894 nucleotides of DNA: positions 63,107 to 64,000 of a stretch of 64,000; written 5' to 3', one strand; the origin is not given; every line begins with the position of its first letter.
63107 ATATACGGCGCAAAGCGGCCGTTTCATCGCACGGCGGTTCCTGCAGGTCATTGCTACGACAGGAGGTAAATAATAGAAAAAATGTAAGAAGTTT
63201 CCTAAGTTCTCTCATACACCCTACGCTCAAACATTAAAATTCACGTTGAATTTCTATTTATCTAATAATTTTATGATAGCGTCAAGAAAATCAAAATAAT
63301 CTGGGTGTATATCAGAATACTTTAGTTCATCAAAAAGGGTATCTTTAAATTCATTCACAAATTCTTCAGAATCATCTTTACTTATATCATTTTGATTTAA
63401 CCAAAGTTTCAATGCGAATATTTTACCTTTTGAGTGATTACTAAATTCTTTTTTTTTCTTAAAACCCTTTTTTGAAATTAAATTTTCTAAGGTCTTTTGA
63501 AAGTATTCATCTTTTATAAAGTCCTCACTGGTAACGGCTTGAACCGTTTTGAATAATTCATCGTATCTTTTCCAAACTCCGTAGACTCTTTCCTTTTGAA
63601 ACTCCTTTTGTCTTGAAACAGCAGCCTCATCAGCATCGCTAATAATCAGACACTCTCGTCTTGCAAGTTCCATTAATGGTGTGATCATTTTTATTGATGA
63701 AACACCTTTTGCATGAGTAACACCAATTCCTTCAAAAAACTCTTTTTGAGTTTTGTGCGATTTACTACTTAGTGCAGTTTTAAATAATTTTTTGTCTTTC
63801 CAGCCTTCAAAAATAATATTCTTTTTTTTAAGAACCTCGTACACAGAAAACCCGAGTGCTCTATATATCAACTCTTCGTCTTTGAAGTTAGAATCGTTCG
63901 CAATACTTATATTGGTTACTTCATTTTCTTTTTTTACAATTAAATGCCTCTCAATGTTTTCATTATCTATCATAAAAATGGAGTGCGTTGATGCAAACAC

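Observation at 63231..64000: Abrupt AT-rich block with a truncated TOPRIM-like gene, possibly the edge of a defense island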

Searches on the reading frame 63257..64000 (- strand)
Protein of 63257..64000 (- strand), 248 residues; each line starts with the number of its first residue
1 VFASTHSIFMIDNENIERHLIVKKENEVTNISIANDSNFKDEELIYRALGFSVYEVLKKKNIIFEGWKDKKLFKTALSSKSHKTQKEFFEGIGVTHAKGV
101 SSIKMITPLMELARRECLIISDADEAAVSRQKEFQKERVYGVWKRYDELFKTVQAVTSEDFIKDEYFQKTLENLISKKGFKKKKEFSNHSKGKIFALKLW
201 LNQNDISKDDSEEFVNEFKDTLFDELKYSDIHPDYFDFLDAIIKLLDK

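Call 4: search_protein_families(library=pfam, proteins=[window:63257-64000:-], max_evalue=10)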
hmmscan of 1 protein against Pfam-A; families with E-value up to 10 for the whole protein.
window:63257-64000:- (248 aa): 2 families
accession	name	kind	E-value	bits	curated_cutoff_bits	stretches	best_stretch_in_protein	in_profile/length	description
PF20469.4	OLD-like_TOPRIM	-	0.00077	20.4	23.2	1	59-124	4-67/67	Overcoming lysogenization defect protein-like, TOPRIM domain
PF17755.6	UvrA_DNA-bind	-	0.21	12.3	23.2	0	58-92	54-88/110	UvrA DNA-binding domain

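Call 5: search_protein_families(library=padloc, proteins=[window:63257-64000:-], max_evalue=10)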
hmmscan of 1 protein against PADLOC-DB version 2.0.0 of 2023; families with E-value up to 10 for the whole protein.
window:63257-64000:- (248 aa): 3 families
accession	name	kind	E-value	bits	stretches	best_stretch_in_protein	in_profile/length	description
PDLC02358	Old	-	2.6e-06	24.5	1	3-181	321-504/578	Old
PDLC04168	GajA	-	0.00011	19.1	1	1-206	312-510/570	-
PDLC03318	MTase_II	-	0.00024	17.6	1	158-243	217-301/723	Type II methyltransferase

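Call 6: search_protein_families(library=ncbifam, proteins=[window:63257-64000:-], max_evalue=10)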
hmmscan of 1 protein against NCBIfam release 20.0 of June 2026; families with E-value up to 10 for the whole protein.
window:63257-64000:- (248 aa): 0 families

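Call 8: find_homologous_proteins(query=window:63257-64000:-)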
Query window:63257-64000:- (248 aa): 34 proteins with E <= 0.001 among 572 candidates.
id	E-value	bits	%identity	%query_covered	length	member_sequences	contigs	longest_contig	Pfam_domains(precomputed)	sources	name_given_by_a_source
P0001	2.3e-70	255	50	99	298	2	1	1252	PF13175.13,PF13304.13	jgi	-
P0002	4.8e-64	234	50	96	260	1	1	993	-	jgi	-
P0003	8.6e-61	223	47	99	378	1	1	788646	PF20469.5,PF13175.13,PF13304.13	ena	-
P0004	1.2e-60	223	46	98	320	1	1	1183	PF13175.13,PF13304.13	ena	-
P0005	3.3e-60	222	46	98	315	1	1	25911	PF13175.13,PF13304.13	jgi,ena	-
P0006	4.8e-60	221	45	99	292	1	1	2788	PF13175.13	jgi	jgi:hypothetical protein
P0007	1.7e-59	219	44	96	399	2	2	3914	-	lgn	-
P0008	4.9e-59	218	46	94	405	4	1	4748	PF13175.13,PF13304.13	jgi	jgi:energy-coupling factor transporter ATP-binding protein EcfA2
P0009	1.0e-58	217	44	97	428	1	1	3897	PF13175.13,PF13304.13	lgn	-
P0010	1.3e-58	216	45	98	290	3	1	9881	PF20469.5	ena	-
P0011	1.6e-58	216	45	97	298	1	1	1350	PF13175.13,PF13304.13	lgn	-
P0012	1.8e-58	216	43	92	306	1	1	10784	PF13175.13,PF13304.13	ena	-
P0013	5.5e-58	214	43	98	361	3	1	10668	PF13175.13,PF13304.13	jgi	jgi:hypothetical protein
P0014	5.5e-58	214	42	96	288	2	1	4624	PF13175.13,PF13304.13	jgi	-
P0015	9.5e-58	213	43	96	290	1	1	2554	PF13175.13,PF13304.13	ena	-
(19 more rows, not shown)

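Call 10: find_encoding_contigs(protein=P0003, flank=10000, max_places=3)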
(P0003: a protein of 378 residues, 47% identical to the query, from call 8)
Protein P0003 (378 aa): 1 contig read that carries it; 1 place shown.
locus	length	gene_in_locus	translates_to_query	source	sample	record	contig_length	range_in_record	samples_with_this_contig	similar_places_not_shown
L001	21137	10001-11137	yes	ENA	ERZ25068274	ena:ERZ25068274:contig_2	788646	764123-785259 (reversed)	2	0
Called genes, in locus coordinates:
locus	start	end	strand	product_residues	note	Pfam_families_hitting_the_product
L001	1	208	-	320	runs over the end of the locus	PF03544:TonB_C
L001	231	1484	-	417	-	PF13353:Fer4_12 (weak), PF04055:Radical_SAM, PF12544:LAM_C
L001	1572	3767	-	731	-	PF00580:UvrD-helicase, PF13086:AAA_11 (faint), PF13245:AAA_19, PF13604:AAA_30 (faint), PF01443:Viral_helicase1 (faint), PF13361:UvrD_C, PF13538:UvrD_C_2 (faint), PF21196:PcrA_UvrD_tudor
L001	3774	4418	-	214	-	PF05036:SPOR (weak)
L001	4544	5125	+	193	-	PF03748:FliL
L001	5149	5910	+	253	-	PF04542:Sigma70_r2, PF04539:Sigma70_r3, PF04545:Sigma70_r4, PF08281:Sigma70_r4_2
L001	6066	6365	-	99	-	PF13744:HTH_37 (weak), PF13443:HTH_26 (weak), PF13560:HTH_31 (weak), PF01381:HTH_3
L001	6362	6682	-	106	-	PF05973:Gp49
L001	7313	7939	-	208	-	PF07963:N_methyl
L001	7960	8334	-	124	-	-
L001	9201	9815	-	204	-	PF12784:PDDEXK_2, PF27070:HTH_Rpn_C (weak)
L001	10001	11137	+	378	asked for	PF13175:AAA_15, PF13304:AAA_21 (weak), PF20469:OLD-like_TOPRIM (weak)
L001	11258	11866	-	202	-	-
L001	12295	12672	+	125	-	PF00164:Ribosom_S12_S23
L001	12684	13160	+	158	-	PF00177:Ribosomal_S7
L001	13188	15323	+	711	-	PF00009:GTP_EFTU, PF22042:EF-G_D2, PF03144:GTP_EFTU_D2, PF14492:EFG_III, PF16658:RF3_C (faint), PF03764:EFG_IV, PF00679:EFG_C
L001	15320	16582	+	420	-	PF02844:GARS_N, PF01071:GARS_A, PF02843:GARS_C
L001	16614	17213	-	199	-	-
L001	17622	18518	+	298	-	-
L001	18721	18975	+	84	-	-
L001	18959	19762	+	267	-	-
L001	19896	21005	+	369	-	PF13173:AAA_14, PF13635:DUF4143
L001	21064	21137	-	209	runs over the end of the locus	-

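Call 12: find_related_loci(query=window:63257-64000:-, collection=genome_contigs, flank=10000)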
Query window:63257-64000:- (248 aa) in genome_contigs; peptide patterns used: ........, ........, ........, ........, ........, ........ (x = any residue, [..] = any of these).
379 stretches matched a pattern; 6 encode a relative of the query (tblastn E <= 1e-3); 6 distinct loci.
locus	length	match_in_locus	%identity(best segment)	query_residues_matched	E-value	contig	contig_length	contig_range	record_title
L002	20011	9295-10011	44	4-242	7e-62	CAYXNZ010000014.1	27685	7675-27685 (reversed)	MAG TPA_asm: uncultured Gammaproteobacteria bacterium isolate binchicken_co181_167 genome assembly, contig: NODE_2388_le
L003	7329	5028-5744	44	4-242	6e-62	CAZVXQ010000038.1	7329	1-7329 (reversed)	MAG TPA_asm: uncultured Candidatus Saccharibacteria bacterium isolate SRP257259_co1_21 genome assembly, contig: NODE_168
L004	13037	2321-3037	44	4-242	4e-61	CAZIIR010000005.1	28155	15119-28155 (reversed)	MAG TPA_asm: uncultured Candidatus Saccharibacteria bacterium isolate SRP286056_co2_287 genome assembly, contig: NODE_23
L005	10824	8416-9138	44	4-242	9e-56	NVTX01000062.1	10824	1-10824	MAG: Methylophilaceae bacterium isolate NORP104 Contig_source1383C_9761, whole genome shotgun sequence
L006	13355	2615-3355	41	4-246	6e-55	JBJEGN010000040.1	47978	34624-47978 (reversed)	MAG: Candidatus Gastranaerophilaceae bacterium isolate LOHA11_bin.028 NODE_176_length_47978_cov_7.937316, whole genome s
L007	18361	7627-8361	41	4-246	1e-62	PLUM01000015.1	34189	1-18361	MAG: Acidobacteria bacterium isolate palsa_360 73.20120700_P3D.97_contig_21160, whole genome shotgun sequence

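Call 16: search_protein_families(library=pfam, proteins=[L002:8131-10023:+, L007:6463-8370:+], max_evalue=0.01)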
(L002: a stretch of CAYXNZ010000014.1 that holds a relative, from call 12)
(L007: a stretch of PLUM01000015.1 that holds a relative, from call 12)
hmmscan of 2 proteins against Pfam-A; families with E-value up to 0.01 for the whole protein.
L002:8131-10023:+ (631 aa): 6 families
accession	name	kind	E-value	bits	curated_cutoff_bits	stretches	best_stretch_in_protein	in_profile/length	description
PF13175.12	AAA_15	-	4.4e-24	86.2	32.1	1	1-396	1-374/374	AAA ATPase domain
PF13304.12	AAA_21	-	5.1e-18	66.6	27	2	267-397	168-304/304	AAA domain, putative AbiEii toxin, Type IV TA system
PF02463.25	SMC_N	-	3.4e-08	33.6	40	1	3-87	2-93/220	RecF/RecN/SMC N terminal domain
PF11398.14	DUF2813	-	1.4e-06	28.4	21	1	1-47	1-46/372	Protein of unknown function (DUF2813)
PF13476.12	AAA_23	-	1.9e-05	25.8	27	1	5-88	1-87/201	AAA domain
PF20469.4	OLD-like_TOPRIM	-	0.0011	19.9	23.2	1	445-508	5-67/67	Overcoming lysogenization defect protein-like, TOPRIM domain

L007:6463-8370:+ (636 aa): 6 families
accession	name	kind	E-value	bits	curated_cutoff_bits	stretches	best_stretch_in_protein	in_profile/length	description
PF13175.12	AAA_15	-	1.4e-21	78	32.1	1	1-396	1-374/374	AAA ATPase domain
PF13304.12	AAA_21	-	3.6e-15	57.2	27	2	324-397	237-304/304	AAA domain, putative AbiEii toxin, Type IV TA system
PF13476.12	AAA_23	-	7.5e-06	27.1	27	1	7-82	3-85/201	AAA domain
PF02463.25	SMC_N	-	8.8e-06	25.7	40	1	3-46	2-48/220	RecF/RecN/SMC N terminal domain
PF11398.14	DUF2813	-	0.00049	20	21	0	1-50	1-49/372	Protein of unknown function (DUF2813)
PF13514.12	AAA_27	-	0.0043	17.1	22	1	1-44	1-47/206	AAA domain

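Call 17: search_protein_families(library=padloc, proteins=[L002:8131-10023:+, L007:6463-8370:+], max_evalue=0.01)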
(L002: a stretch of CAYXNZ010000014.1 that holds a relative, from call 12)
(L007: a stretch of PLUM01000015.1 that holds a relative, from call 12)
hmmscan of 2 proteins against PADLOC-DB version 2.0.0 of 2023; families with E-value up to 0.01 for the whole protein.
L002:8131-10023:+ (631 aa): 104 families (the best 25 are shown)
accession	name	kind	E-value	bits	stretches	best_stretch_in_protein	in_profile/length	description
PDLC02358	Old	-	9.1e-35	118.5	2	320-517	248-457/578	Old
PDLC02979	AriA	-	3.7e-25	87.5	1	1-396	1-373/373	-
PDLC04178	HEC-01A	-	4.1e-22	76.8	2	278-418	221-355/399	-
PDLC04175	HEC-01A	-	9.1e-19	65.7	2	319-424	240-340/363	-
PDLC02335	AbiLi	-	1.2e-18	65.3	1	3-422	50-265/326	AbiLi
PDLC04135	mad3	-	2e-18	65.1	2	2-89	1-87/374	mads_3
PDLC00067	GajA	-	3.3e-17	60.2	2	345-559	297-515/604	AAA ATPase domain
PDLC00070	GajA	-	5.4e-17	59.6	2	339-626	277-565/596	AAA ATPase domain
PDLC04176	HEC-01A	-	7.9e-17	59.7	2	307-429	233-354/371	-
PDLC02980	AriA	-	8.6e-17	60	2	319-397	232-304/304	-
PDLC00072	GajA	-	4.7e-16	56.4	2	1-60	1-60/709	AAA ATPase domain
PDLC00271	PtuA1|PtuA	-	1e-15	56.2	1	1-71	1-72/421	AAA ATPase domain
PDLC00102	GajA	-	5.2e-15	52.9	2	1-54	1-54/532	AAA ATPase domain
PDLC02915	ATPase-Toprim_I-B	-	8.8e-15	52.5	2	267-545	175-421/623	-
PDLC03878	NsnB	-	2.8e-14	51.7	2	3-53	2-51/345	-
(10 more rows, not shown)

L007:6463-8370:+ (636 aa): 122 families (the best 25 are shown)
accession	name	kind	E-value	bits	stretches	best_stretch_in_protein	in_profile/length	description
PDLC02358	Old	-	1.8e-31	107.6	2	344-519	274-457/578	Old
PDLC02979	AriA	-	1.1e-23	82.6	1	1-396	1-373/373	-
PDLC04175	HEC-01A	-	5.6e-21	73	2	318-425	239-341/363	-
PDLC04178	HEC-01A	-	4.9e-20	69.9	2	277-423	221-360/399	-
PDLC02915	ATPase-Toprim_I-B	-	6.4e-19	66.2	2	322-459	223-364/623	-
PDLC00271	PtuA1|PtuA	-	5.3e-17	60.5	2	1-73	1-75/421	AAA ATPase domain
PDLC00081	GajA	-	6.4e-17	59.5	2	317-575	248-496/574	AAA ATPase domain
PDLC02981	AriAB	-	1e-16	58.8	2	349-477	327-464/694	-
PDLC00070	GajA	-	1.2e-16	58.5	2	1-64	1-64/596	AAA ATPase domain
PDLC00085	GajA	-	1.3e-16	58.5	2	1-89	1-83/580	AAA ATPase domain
PDLC02335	AbiLi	-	1.9e-16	58.1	1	3-428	50-270/326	AbiLi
PDLC04168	GajA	-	1.9e-16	57.9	2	340-519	264-440/570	-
PDLC02980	AriA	-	3.1e-16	58.2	2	323-397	236-304/304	-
PDLC04176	HEC-01A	-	3.2e-16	57.7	2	1-48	1-48/371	-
PDLC00289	PtuA1|PtuA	-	3.2e-15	54.1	2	321-424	221-319/404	AAA ATPase domain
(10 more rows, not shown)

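Call 53: predict_structure(alignment_id=A3)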
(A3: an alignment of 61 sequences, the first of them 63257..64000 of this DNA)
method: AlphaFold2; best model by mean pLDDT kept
length: 248 residues; sequences in the alignment: 61
mean_pLDDT: 85.5   pTM: 0.78
mean pLDDT of the five models: 85.5, 85.2, 83.7, 83.6, 83.5
residues with pLDDT >= 90: 166; 70-90: 29; 50-70: 39; < 50: 14
segments of 3 or more residues with pLDDT < 50: 1-6, 37-39, 49-51
pLDDT, mean of each block of 10 residues (from residue 1): 43 58 67 54 49 70 95 97 96 91 88 94 96 97 96 93 97 94 86 95 94 96 97 97 96
secondary structure, 60 per line:
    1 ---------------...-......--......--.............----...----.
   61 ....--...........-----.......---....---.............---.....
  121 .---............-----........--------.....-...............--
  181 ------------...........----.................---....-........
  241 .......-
elements in order: E20-25 E28-33 H36-48 E60-64 H67-77 H83-89 E93-96 H100-112 E116-121 H125-136 E142-145 H146-149 H158-161 H164-178 H193-203 H208-224 H233-247

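Call 76: search_protein_representatives(protein=window:63257-64000:-)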
Query: 248 residues. Proteins with E-value up to 0.001 (for the whole library): 546; up to 1e-10: 392; up to 1e-30: 240. The best 150 are listed.
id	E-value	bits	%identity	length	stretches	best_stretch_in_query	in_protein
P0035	2.6e-154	527.8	100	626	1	1-248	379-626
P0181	6.0e-63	228.8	46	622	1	4-242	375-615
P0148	4.4e-62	226.0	44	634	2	3-244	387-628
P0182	6.4e-62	225.4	46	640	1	4-247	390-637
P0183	2.4e-61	223.6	49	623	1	2-240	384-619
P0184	1.7e-60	220.8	48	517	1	3-246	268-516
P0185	2.0e-60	220.5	48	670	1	3-247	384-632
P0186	6.0e-60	219.0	45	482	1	2-248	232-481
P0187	1.4e-59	217.8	47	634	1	3-246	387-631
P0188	1.8e-59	217.5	44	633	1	3-245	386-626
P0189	2.3e-59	217.1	45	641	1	3-246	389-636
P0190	3.0e-59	216.7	45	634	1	3-241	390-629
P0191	1.4e-58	214.5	46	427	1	4-243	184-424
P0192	1.9e-58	214.1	44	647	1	3-248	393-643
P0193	2.8e-58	213.5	43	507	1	3-241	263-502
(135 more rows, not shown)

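Call 79: search_protein_families(library=pfam, proteins=[L003:66-1409:-, L003:1538-2356:+, L003:2283-3197:-, L003:3241-3801:+, L005:9395-9877:-, L005:9849-10304:-, L002:13992-15476:-, L007:8895-9638:-, L002:10343-11392:+, L006:3766-4794:-], max_evalue=0.001)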
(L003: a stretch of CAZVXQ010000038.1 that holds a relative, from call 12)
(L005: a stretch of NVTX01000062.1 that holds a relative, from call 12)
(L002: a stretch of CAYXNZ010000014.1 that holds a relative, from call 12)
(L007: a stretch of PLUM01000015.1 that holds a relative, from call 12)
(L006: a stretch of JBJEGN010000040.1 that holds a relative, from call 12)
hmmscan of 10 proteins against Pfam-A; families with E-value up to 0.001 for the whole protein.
L003:66-1409:- (448 aa): 3 families
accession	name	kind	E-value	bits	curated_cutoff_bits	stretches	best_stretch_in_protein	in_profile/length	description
PF00239.26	Resolvase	-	7.6e-19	68.7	23.3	1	30-174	3-143/145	Resolvase, N terminal domain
PF07508.19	Recombinase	-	3.3e-14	53.4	21.1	1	200-291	1-101/102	Recombinase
PF13408.12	Zn_ribbon_recom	-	2.1e-09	38.1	25.3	1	303-359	2-52/58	Recombinase zinc beta ribbon domain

L003:1538-2356:+ (273 aa): 2 families
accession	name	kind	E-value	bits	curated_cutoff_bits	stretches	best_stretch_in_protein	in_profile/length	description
PF01555.25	N6_N4_Mtase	-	8e-64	216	26.7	1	39-263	1-221/221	DNA methylase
PF02086.21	MethyltransfD12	-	8.9e-05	22.8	22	0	217-269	13-70/253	D12 class N6 adenine-specific DNA methyltransferase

L003:2283-3197:- (305 aa): 1 family
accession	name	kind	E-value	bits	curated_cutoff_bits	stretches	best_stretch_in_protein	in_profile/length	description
PF02086.21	MethyltransfD12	-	9.4e-69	232.4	22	1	15-259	1-248/253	D12 class N6 adenine-specific DNA methyltransferase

L003:3241-3801:+ (187 aa): 1 family
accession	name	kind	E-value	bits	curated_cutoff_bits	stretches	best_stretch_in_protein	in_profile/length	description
PF20472.4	PDDEXK_11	-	0.00053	20.2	23.7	1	82-121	42-81/145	PD-(D/E)XK nuclease superfamily domain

L005:9395-9877:- (161 aa): 1 family
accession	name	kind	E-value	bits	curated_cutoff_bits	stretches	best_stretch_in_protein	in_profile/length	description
PF08808.17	RES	-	4.2e-22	79.3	23.2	1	14-142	2-142/157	RES domain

L005:9849-10304:- (152 aa): 2 families
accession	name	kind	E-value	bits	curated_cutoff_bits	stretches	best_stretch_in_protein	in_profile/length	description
PF09722.15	Xre_MbcA_ParS_C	-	7e-15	55.2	24.5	1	101-149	2-51/51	Antitoxin Xre/MbcA/ParS C-terminal toxin-binding domain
PF20432.4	Xre-like-HTH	-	1.9e-07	31.7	25.8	1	49-95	16-62/63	Antitoxin Xre-like helix-turn-helix domain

L002:13992-15476:- (495 aa): 5 families
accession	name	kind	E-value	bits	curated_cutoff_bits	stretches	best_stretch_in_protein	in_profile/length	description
PF17289.8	Terminase_6C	-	1.2e-08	35.5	22.6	1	319-462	2-151/155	Terminase RNaseH-like domain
PF03237.21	Terminase_6N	-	4.5e-05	23.6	22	1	72-199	6-125/215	Terminase large subunit, T4likevirus-type, N-terminal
PF00270.35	DEAD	-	7.5e-05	23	26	1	63-194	14-140/167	DEAD/DEAH box helicase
PF04851.21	ResIII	-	0.00033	21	22.5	1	61-180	21-134/164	Type III restriction enzyme, res subunit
PF13245.12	AAA_19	-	0.00065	20.3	25.1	0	59-186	7-105/134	AAA domain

L007:8895-9638:- (248 aa): 1 family
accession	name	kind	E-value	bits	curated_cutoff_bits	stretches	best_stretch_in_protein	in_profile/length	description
PF01939.22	NucS_C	-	1e-05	25.9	24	1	126-213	2-85/124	Endonuclease NucS C-terminal domain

L002:10343-11392:+ (350 aa): 1 family
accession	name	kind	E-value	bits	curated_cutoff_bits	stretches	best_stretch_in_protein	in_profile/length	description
PF00565.23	SNase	-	2.5e-25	89.4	21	1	159-267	1-106/107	Staphylococcal nuclease homologue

L006:3766-4794:- (343 aa): 0 families
